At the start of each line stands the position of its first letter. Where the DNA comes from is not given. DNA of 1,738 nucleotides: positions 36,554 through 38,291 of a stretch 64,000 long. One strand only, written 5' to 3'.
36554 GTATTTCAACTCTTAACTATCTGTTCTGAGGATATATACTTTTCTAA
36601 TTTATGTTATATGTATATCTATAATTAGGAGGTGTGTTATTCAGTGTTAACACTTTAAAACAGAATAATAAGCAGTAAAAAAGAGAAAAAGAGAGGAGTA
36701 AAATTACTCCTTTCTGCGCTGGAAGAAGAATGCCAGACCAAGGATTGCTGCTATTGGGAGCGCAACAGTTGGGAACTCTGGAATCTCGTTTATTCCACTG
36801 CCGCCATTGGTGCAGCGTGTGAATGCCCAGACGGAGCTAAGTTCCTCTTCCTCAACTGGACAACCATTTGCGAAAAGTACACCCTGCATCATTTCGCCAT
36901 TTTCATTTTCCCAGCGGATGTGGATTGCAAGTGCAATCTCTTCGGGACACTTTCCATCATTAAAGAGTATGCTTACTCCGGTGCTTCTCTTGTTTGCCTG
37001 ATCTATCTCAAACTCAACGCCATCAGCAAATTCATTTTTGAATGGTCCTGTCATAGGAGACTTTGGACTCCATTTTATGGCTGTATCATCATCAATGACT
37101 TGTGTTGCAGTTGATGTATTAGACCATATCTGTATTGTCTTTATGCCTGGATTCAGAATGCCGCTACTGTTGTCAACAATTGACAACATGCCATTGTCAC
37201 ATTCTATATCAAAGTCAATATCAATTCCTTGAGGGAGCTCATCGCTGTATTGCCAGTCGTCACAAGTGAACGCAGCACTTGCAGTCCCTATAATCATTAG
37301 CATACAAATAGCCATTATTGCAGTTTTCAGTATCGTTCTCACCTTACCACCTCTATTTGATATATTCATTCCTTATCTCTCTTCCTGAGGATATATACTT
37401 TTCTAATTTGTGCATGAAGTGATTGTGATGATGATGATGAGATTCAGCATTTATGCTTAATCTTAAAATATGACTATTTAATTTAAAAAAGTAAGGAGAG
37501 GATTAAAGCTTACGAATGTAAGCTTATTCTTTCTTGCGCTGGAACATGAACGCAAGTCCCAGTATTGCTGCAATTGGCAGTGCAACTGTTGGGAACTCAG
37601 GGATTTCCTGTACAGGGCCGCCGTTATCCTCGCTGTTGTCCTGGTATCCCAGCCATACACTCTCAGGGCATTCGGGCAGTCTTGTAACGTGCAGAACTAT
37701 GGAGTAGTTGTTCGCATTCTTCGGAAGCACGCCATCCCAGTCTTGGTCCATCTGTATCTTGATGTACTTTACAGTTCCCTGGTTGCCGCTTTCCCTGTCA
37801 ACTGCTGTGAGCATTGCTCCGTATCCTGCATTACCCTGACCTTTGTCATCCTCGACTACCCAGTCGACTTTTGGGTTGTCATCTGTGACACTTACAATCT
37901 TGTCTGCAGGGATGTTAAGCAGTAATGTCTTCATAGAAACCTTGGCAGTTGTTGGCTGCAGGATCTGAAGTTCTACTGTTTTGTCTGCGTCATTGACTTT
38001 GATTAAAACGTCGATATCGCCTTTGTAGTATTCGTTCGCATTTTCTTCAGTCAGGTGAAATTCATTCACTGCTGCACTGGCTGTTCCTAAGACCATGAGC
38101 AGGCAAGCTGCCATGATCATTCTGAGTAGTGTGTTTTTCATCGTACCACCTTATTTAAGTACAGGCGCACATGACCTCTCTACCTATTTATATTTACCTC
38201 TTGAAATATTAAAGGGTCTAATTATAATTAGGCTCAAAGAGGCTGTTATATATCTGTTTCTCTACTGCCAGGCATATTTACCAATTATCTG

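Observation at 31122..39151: Six-gene surface-protein locus built from about 10 copies of one unrecognised domain, mixing PEF-CTERM-anchored and anchorless members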

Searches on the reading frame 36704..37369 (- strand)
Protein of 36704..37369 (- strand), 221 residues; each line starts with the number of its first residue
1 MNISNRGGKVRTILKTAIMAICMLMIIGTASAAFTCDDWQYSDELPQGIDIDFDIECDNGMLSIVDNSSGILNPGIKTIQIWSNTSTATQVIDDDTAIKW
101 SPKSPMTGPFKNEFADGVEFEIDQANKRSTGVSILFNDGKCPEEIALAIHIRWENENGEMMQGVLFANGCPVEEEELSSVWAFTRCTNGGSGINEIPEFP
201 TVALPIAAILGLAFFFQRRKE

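Call 3: search_protein_families(library=pfam, proteins=[window:36704-37369:-], max_evalue=1)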
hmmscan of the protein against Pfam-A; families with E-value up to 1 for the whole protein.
window:36704-37369:- (221 aa): 0 families

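Call 4: search_protein_families(library=ncbifam, proteins=[window:36704-37369:-], max_evalue=1)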
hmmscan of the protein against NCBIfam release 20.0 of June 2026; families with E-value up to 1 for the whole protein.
window:36704-37369:- (221 aa): 2 families
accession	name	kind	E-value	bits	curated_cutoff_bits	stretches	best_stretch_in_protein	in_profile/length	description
TIGR03024.1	arch_PEF_CTERM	domain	7.5e-11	42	23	1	196-220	1-25/25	PEF-CTERM sorting domain-containing protein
TIGR04296.1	PEFG-CTERM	domain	0.067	12.9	25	1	196-206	2-12/30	PEFG-CTERM sorting domain-containing protein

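Call 11: find_homologous_proteins(query=window:36704-37369:-)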
Query window:36704-37369:- (221 aa): 165 proteins with E <= 0.001 among 518 candidates; the best 120 are listed.
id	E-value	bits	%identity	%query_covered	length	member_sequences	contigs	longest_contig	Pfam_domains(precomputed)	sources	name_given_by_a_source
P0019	1.4e-139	481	100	96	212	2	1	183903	PF26596.1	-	-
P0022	5.3e-79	283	65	96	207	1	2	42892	PF26596.1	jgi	jgi:hypothetical protein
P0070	8.2e-79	282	65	92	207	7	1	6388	PF26596.1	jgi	jgi:hypothetical protein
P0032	4.3e-17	80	36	100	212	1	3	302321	PF26596.1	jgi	jgi:hypothetical protein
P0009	1.1e-14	73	34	96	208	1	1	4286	PF26596.1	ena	-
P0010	2.3e-13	68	32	96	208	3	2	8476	PF26596.1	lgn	-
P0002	2.8e-13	68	33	98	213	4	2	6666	PF26596.1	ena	-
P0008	7.7e-13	67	32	92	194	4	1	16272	PF26596.1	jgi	jgi:hypothetical protein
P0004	8.1e-13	66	34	92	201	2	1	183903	PF26596.1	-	-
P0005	1.8e-12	65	33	92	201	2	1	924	PF26596.1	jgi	jgi:hypothetical protein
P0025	3.4e-12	64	31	96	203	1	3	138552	PF26596.1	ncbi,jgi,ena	-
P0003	1.2e-11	63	32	96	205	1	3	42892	PF26596.1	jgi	jgi:hypothetical protein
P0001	2.2e-11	62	32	96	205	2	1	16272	PF26596.1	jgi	jgi:hypothetical protein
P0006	2.2e-10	59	31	98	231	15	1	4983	PF26596.1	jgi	jgi:hypothetical protein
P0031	5.0e-10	57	75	22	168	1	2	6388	PF26596.1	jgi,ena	jgi:hypothetical protein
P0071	1.4e-9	56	38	55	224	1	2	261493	PF26596.1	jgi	jgi:hypothetical protein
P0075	3.3e-8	51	31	96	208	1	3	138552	PF26596.1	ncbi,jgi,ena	-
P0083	5.9e-7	47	31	90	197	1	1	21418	PF26596.1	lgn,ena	-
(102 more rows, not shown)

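Call 42: find_encoding_contigs(protein=P0075, flank=8000, max_places=2)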
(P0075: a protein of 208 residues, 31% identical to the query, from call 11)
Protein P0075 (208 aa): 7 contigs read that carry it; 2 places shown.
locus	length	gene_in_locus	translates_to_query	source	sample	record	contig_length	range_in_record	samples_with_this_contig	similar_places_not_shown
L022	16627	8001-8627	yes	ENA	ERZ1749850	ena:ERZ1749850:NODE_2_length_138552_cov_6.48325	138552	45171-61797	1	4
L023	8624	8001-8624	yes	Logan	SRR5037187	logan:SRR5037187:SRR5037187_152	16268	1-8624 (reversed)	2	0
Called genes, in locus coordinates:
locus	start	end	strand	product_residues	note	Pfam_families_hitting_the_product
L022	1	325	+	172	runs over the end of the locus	PF00252:Ribosomal_L16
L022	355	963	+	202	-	PF01873:eIF-5_eIF-2B, PF01938:TRAM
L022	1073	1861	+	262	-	PF06745:ATPase, PF13481:AAA_25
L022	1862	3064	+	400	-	PF04055:Radical_SAM, PF13186:SPASM (weak)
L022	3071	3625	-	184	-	-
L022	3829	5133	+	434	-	PF00579:tRNA-synt_1b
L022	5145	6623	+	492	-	PF01409:tRNA-synt_2d, PF17759:tRNA_synthFbeta (faint)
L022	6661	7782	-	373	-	PF04015:DUF362, PF00037:Fer4 (weak), PF12797:Fer4_2 (faint), PF12837:Fer4_6 (faint), PF12838:Fer4_7 (weak), PF13237:Fer4_10 (weak), PF14697:Fer4_21 (weak)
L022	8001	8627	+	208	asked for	PF26596:PEF-CTERM_ARCH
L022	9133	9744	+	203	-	PF26596:PEF-CTERM_ARCH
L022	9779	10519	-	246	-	PF02593:DUF166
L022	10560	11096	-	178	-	PF04407:DUF531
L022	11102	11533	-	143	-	PF00583:Acetyltransf_1, PF13673:Acetyltransf_10, PF13508:Acetyltransf_7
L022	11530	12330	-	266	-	PF02540:NAD_synthase, PF00733:Asn_synthase, PF03054:tRNA_Me_trans (faint), PF06508:QueC (weak)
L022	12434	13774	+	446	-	PF02878:PGM_PMM_I, PF02879:PGM_PMM_II, PF02880:PGM_PMM_III, PF00408:PGM_PMM_IV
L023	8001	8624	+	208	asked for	PF26596:PEF-CTERM_ARCH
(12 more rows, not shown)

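Call 44: find_encoding_contigs(protein=P0083, flank=5000, max_places=2)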
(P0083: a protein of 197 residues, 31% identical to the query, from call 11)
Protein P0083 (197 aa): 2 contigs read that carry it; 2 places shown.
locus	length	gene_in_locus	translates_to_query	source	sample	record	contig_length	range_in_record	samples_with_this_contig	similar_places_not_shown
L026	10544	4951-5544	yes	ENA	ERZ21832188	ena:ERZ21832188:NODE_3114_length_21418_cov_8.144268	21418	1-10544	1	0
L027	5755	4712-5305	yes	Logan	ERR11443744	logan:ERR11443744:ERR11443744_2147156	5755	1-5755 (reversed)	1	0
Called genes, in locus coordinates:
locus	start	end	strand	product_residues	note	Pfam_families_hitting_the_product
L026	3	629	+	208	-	?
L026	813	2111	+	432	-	PF00579:tRNA-synt_1b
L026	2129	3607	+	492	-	PF01409:tRNA-synt_2d, PF17759:tRNA_synthFbeta (faint)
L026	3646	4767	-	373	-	PF04015:DUF362, PF00037:Fer4 (faint), PF12797:Fer4_2 (faint), PF12837:Fer4_6 (weak), PF13237:Fer4_10 (weak), PF14697:Fer4_21 (weak)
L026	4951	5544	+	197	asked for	PF26596:PEF-CTERM_ARCH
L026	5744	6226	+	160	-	PF26596:PEF-CTERM_ARCH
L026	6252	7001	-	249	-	PF02593:DUF166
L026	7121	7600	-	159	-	PF02590:SPOUT_MTase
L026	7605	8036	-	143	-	PF00583:Acetyltransf_1, PF13673:Acetyltransf_10 (weak), PF13508:Acetyltransf_7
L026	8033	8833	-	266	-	PF00733:Asn_synthase, PF02540:NAD_synthase, PF03054:tRNA_Me_trans (faint), PF01171:ATP_bind_3 (weak), PF06508:QueC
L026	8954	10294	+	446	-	PF02878:PGM_PMM_I, PF02879:PGM_PMM_II, PF02880:PGM_PMM_III, PF00408:PGM_PMM_IV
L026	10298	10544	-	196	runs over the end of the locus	PF01949:Endo_dU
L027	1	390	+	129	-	?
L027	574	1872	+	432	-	PF00579:tRNA-synt_1b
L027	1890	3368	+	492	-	PF01409:tRNA-synt_2d, PF17759:tRNA_synthFbeta (faint)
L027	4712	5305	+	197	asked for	PF26596:PEF-CTERM_ARCH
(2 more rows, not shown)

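Call 46: predict_structure(alignment_id=A3)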
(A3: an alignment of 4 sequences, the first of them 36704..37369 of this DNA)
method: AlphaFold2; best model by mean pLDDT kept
length: 221 residues; sequences in the alignment: 4
mean_pLDDT: 64.7   pTM: 0.61
mean pLDDT of the five models: 64.7, 61.2, 60.0, 55.7, 55.5
residues with pLDDT >= 90: 5; 70-90: 113; 50-70: 36; < 50: 67
segments of 3 or more residues with pLDDT < 50: 1-34, 189-221
pLDDT, mean of each block of 10 residues (from residue 1): 34 38 36 54 71 84 83 72 69 88 73 77 78 86 83 72 81 74 63 29 36 45 42
secondary structure, 60 per line:
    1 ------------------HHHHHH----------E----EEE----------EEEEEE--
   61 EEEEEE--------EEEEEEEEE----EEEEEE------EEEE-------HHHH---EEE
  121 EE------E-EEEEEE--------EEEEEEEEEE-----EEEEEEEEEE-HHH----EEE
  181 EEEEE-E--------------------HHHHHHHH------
elements in order: H19-24 E40-42 E53-58 E61-66 E75-83 E88-93 E100-103 H111-114 E118-122 E131-136 E145-154 E160-169 E178-185 H208-215

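Call 50: find_encoding_contigs(protein=P0071, flank=6000, max_places=1)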
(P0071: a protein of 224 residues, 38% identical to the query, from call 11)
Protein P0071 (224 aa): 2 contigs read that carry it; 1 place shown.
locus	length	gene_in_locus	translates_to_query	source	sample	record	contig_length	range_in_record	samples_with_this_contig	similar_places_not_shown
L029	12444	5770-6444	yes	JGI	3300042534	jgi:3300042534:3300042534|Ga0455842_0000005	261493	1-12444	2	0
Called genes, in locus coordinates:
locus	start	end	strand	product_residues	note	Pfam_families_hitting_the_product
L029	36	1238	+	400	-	PF04055:Radical_SAM, PF13186:SPASM (weak)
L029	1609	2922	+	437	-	PF00579:tRNA-synt_1b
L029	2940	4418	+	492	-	PF01409:tRNA-synt_2d, PF17759:tRNA_synthFbeta (faint)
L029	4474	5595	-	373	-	PF04015:DUF362, PF00037:Fer4 (weak), PF12797:Fer4_2 (faint), PF12837:Fer4_6 (weak), PF14697:Fer4_21 (weak)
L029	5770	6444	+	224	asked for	PF26596:PEF-CTERM_ARCH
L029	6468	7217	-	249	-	PF02593:DUF166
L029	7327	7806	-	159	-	PF02590:SPOUT_MTase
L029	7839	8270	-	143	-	PF00583:Acetyltransf_1, PF13673:Acetyltransf_10, PF13508:Acetyltransf_7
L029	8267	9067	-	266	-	PF02540:NAD_synthase, PF00733:Asn_synthase (weak), PF01171:ATP_bind_3 (faint), PF03054:tRNA_Me_trans (faint), PF06508:QueC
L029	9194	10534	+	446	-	PF02878:PGM_PMM_I, PF02879:PGM_PMM_II, PF02880:PGM_PMM_III, PF00408:PGM_PMM_IV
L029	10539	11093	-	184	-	PF01949:Endo_dU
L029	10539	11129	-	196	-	PF01949:Endo_dU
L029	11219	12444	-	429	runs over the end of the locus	PF17758:Prot_ATP_ID_OB_N (faint), PF16450:Prot_ATP_ID_OB_C, PF05673:DUF815 (faint), PF13191:AAA_16 (weak), PF00004:AAA, PF07724:AAA_2 (weak), PF07728:AAA_5 (weak), PF17862:AAA_lid_3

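Call 52: fold_search(model_id=the predicted structure, library=pdb)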
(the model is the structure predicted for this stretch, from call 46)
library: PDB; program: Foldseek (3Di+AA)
matches with E <= 10: 225; with E <= 0.001: 0
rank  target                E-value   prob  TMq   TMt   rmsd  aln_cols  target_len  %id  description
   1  1vrs_B                2.2e-02  0.51  0.20  0.30  17.2       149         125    8  Crystal structure of the disulfide-linked complex between the N-terminal and C-terminal domain of the electron transfe (released 2005-07-12)
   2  1vrs_C                5.4e-02  0.57  0.22  0.38  16.0       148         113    9  Crystal structure of the disulfide-linked complex between the N-terminal and C-terminal domain of the electron transfe (released 2005-07-12)
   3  1jpe                  5.4e-02  0.51  0.21  0.35  17.1       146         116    8  Crystal structure of DsbD-alpha; the N-terminal domain of DsbD (released 2002-09-25)
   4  3esm                  8.4e-02  0.33  0.21  0.28   7.7       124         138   11  Crystal structure of an uncharacterized protein from Nocardia farcinica reveals an immunoglobulin-like fold (released 2008-10-14)
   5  8um6_B                1.2e-01  0.89  0.32  0.49   5.1       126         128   13  Structure of copper bound to YcnI W137F (released 2024-02-07)
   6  7me6_A                1.4e-01  0.47  0.26  0.38   6.8       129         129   13  Structure of the apo form of YcnI (released 2021-08-18)
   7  7me6_B                1.7e-01  0.41  0.25  0.38  10.1       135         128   13  Structure of the apo form of YcnI (released 2021-08-18)
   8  9u9s_M                1.8e-01  0.18  0.20  0.14   9.7       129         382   12  ARF1(Q71L) bound M4-CTD-docked AP-4 core (released 2026-03-04)
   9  8um6_A                2.9e-01  0.38  0.27  0.40  10.8       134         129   12  Structure of copper bound to YcnI W137F (released 2024-02-07)
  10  1n67                  3.1e-01  0.35  0.30  0.23  11.7       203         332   13  Clumping Factor A from Staphylococcus aureus (released 2003-03-04)
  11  8rey_A                3.6e-01  0.13  0.17  0.23  13.6       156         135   10  Cuniculiplasma divulgatum filament (released 2025-01-01)
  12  8dek_B                4.3e-01  0.30  0.26  0.15   8.3       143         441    7  The structure of the glycopeptidase catalytic domain including the linker of Amuc_1438 (released 2022-08-31)
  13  5foa_B                4.7e-01  0.10  0.22  0.08  14.7       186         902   10  Crystal Structure of Human Complement C3b in complex with DAF (CCP2-4) (released 2016-04-06)
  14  1ujt_MODEL_1_A        5.0e-01  0.14  0.21  0.32  14.7       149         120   10  Solution structure of the second fibronectin Type III domain of human KIAA1568 protein (released 2004-02-11)
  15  8tld_E                5.0e-01  0.13  0.21  0.34  13.9       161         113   10  Structure of the IL-5 Signaling Complex (released 2024-04-10)
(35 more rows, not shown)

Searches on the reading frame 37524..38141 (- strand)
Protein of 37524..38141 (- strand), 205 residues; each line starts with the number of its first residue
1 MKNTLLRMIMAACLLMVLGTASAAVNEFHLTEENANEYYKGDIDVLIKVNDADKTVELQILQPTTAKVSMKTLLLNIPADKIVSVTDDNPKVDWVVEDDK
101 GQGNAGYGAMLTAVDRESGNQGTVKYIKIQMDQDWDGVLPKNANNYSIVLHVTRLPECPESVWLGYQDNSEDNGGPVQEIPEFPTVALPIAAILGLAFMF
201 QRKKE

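Call 3: search_protein_families(library=pfam, proteins=[window:37524-38141:-], max_evalue=1)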
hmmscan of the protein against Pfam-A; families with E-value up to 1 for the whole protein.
window:37524-38141:- (205 aa): 0 families

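Call 4: search_protein_families(library=ncbifam, proteins=[window:37524-38141:-], max_evalue=1)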
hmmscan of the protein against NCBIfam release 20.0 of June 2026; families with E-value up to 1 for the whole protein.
window:37524-38141:- (205 aa): 3 families
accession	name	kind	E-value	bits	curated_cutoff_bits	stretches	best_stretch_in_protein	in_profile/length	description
TIGR03024.1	arch_PEF_CTERM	domain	4e-10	39.6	23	1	180-204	1-25/25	PEF-CTERM sorting domain-containing protein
NF002232.0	PRK01143.1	equivalog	0.018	15.1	162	1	32-80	40-88/164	50S ribosomal protein L11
TIGR04296.1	PEFG-CTERM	domain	0.13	12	25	1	180-190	2-12/30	PEFG-CTERM sorting domain-containing protein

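Call 9: find_homologous_proteins(query=window:37524-38141:-)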
Query window:37524-38141:- (205 aa): 69 proteins with E <= 0.001 among 266 candidates.
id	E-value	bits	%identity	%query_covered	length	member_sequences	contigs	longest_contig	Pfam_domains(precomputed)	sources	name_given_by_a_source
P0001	3.4e-126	436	94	100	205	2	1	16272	PF26596.1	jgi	jgi:hypothetical protein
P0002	3.9e-126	436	94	100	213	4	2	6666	PF26596.1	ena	-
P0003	8.8e-118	409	88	100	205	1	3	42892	PF26596.1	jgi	jgi:hypothetical protein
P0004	1.9e-105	369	80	100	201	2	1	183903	PF26596.1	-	-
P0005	2.0e-101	356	79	100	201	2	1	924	PF26596.1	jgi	jgi:hypothetical protein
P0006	4.6e-99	348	78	100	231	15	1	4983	PF26596.1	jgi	jgi:hypothetical protein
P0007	2.9e-95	335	76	100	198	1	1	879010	PF26596.1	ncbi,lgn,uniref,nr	ncbi:PEF-CTERM sorting domain-containing protein [Methanolobus chelungpuianus]|uniref:PEF-CTERM prot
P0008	5.0e-92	325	74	96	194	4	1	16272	PF26596.1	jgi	jgi:hypothetical protein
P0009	6.2e-91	321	73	100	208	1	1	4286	PF26596.1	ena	-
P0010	1.7e-90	320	72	100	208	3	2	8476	PF26596.1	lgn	-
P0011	3.4e-65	237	90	60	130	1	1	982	-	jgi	-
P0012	3.0e-62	228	68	74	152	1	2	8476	PF26596.1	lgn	-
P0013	2.3e-43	166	45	98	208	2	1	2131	PF26596.1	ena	-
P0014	1.1e-24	105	39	100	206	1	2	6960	PF26596.1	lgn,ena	-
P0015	9.5e-18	82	36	100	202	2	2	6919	PF26596.1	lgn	-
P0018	7.0e-12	63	30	97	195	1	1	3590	PF26596.1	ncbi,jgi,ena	-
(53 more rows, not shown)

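Call 43: find_encoding_contigs(protein=P0015, flank=5000, max_places=2)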
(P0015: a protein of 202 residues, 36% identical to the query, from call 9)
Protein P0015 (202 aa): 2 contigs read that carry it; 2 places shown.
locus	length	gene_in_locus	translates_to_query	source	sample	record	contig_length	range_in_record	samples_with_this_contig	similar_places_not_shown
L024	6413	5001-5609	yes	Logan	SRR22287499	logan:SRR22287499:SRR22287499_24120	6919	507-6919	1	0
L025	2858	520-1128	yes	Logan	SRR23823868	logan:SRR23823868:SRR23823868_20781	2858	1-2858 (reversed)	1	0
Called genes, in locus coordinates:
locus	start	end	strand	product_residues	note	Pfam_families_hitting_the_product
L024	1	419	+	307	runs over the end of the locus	?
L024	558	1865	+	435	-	PF00579:tRNA-synt_1b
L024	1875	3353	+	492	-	PF01409:tRNA-synt_2d, PF17759:tRNA_synthFbeta (faint)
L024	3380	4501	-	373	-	PF04015:DUF362, PF13187:Fer4_9 (faint), PF00037:Fer4, PF12797:Fer4_2 (weak), PF12837:Fer4_6 (weak), PF12838:Fer4_7 (weak), PF13237:Fer4_10 (weak), PF14697:Fer4_21 (weak)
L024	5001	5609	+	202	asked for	PF26596:PEF-CTERM_ARCH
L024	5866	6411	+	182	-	?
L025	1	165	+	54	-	?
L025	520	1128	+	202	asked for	PF26596:PEF-CTERM_ARCH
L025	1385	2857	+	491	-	?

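Call 49: find_encoding_contigs(protein=P0018, flank=5000, max_places=1)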
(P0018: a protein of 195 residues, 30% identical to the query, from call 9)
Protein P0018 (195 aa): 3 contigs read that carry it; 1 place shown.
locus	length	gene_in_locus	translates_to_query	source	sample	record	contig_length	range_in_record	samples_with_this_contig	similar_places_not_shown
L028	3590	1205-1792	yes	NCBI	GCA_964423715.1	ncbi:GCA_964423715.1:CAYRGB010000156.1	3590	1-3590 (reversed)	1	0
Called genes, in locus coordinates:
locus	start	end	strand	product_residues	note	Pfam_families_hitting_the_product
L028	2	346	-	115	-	?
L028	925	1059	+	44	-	-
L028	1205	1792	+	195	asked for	PF26596:PEF-CTERM_ARCH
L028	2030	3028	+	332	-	PF02885:Glycos_trans_3N, PF00591:Glycos_transf_3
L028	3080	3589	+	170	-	?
